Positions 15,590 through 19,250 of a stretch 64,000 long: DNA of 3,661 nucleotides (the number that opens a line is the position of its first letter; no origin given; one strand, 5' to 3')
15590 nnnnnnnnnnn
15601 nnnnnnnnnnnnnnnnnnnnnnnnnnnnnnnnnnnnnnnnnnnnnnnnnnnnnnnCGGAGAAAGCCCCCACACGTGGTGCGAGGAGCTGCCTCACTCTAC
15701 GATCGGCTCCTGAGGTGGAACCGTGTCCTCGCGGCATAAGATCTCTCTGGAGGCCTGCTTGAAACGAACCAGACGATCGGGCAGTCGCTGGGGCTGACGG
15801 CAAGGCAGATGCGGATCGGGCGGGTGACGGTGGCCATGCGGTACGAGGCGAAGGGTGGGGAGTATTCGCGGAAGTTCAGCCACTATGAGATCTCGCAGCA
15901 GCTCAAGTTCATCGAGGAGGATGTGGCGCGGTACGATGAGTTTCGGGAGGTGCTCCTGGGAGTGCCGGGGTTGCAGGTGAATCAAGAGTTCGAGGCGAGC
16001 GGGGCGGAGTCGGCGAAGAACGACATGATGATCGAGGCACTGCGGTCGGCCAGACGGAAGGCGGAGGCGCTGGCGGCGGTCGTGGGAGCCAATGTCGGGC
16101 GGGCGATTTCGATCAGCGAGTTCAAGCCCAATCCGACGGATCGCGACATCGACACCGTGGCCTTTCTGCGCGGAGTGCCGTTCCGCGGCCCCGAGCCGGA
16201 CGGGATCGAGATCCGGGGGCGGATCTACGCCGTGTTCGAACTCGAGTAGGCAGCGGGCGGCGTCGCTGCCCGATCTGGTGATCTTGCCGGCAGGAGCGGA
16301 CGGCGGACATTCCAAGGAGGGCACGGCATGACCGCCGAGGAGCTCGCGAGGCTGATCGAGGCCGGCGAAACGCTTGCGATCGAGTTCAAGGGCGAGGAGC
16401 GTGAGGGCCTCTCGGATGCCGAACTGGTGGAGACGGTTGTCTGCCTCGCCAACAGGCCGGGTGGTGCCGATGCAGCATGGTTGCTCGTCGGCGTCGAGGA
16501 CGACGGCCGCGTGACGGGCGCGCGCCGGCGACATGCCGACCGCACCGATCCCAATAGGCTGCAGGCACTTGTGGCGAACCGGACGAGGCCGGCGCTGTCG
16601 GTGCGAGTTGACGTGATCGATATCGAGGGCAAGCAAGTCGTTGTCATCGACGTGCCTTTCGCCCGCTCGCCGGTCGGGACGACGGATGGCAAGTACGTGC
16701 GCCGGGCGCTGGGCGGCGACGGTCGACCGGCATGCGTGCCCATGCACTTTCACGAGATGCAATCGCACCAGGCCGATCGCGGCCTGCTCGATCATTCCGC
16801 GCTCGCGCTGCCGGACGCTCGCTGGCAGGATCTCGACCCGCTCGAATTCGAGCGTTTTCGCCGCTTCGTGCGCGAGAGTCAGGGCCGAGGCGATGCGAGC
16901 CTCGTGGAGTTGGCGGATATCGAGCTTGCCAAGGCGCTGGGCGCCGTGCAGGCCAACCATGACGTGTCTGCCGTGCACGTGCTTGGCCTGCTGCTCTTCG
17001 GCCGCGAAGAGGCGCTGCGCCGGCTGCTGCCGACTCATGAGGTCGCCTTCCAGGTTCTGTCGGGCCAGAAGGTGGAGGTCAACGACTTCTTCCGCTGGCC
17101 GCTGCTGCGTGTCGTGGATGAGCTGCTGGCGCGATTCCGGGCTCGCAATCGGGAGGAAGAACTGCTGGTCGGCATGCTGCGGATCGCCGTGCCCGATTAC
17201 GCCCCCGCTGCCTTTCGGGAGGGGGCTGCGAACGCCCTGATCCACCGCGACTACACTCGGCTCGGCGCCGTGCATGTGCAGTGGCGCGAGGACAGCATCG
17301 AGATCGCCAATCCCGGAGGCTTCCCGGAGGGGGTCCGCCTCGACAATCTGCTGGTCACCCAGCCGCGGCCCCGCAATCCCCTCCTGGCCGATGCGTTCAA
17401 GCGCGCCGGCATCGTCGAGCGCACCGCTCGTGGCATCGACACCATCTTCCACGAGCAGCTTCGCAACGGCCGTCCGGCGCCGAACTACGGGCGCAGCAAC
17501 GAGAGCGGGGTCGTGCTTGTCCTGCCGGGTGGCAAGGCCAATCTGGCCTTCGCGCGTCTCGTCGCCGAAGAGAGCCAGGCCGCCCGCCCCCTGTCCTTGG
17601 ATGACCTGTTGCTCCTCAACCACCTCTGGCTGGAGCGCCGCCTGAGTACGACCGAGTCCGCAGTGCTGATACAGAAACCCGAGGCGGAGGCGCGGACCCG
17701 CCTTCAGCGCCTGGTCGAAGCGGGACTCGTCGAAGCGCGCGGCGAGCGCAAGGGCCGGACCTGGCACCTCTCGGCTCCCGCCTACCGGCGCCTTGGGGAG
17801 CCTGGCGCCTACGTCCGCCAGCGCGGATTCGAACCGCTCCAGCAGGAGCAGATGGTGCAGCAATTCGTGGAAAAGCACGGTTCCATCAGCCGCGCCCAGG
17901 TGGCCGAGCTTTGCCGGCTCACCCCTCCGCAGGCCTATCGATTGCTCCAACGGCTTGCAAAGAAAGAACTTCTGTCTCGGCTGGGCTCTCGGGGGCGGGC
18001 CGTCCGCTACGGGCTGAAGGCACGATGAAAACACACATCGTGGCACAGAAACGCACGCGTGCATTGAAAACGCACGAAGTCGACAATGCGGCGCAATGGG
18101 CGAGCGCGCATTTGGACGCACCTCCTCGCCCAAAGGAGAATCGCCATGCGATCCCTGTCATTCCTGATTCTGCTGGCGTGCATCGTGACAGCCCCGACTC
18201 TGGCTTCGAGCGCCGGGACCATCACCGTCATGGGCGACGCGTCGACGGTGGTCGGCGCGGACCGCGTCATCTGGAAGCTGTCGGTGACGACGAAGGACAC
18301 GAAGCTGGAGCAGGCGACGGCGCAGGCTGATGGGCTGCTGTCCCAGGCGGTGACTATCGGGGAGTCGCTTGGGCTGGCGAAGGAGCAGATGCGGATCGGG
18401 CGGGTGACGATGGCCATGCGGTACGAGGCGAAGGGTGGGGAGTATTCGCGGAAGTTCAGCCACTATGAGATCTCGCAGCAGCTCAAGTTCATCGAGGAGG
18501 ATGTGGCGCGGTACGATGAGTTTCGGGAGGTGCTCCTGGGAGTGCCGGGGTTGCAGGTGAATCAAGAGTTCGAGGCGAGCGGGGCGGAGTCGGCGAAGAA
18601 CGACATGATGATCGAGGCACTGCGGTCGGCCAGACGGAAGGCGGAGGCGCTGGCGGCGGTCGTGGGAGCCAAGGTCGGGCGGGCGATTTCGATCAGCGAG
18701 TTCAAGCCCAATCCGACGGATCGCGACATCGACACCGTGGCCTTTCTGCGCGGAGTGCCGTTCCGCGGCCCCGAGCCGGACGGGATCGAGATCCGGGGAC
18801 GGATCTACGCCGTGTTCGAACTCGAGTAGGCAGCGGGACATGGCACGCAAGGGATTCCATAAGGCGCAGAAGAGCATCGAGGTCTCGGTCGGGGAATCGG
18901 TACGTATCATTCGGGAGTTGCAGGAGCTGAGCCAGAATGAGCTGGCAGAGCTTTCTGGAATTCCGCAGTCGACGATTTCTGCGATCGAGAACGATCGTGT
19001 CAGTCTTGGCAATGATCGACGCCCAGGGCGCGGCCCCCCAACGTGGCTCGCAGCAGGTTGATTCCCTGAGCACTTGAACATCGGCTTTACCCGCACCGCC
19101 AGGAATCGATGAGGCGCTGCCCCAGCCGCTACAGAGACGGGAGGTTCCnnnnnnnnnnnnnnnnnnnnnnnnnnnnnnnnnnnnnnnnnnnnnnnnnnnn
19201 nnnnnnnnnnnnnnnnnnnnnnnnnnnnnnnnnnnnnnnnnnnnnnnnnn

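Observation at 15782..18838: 477-bp direct repeats (duplicated 3' end of a SIMPL gene) bracket an AlbA_2/HATPase_c_4 gene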

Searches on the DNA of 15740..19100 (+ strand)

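Call 58: search_dna_similar(query=window:15740-19100:+, collection=plasmids, mode=distant, max_rows=12)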
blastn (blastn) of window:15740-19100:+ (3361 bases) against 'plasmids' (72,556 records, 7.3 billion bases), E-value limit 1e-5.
No match.
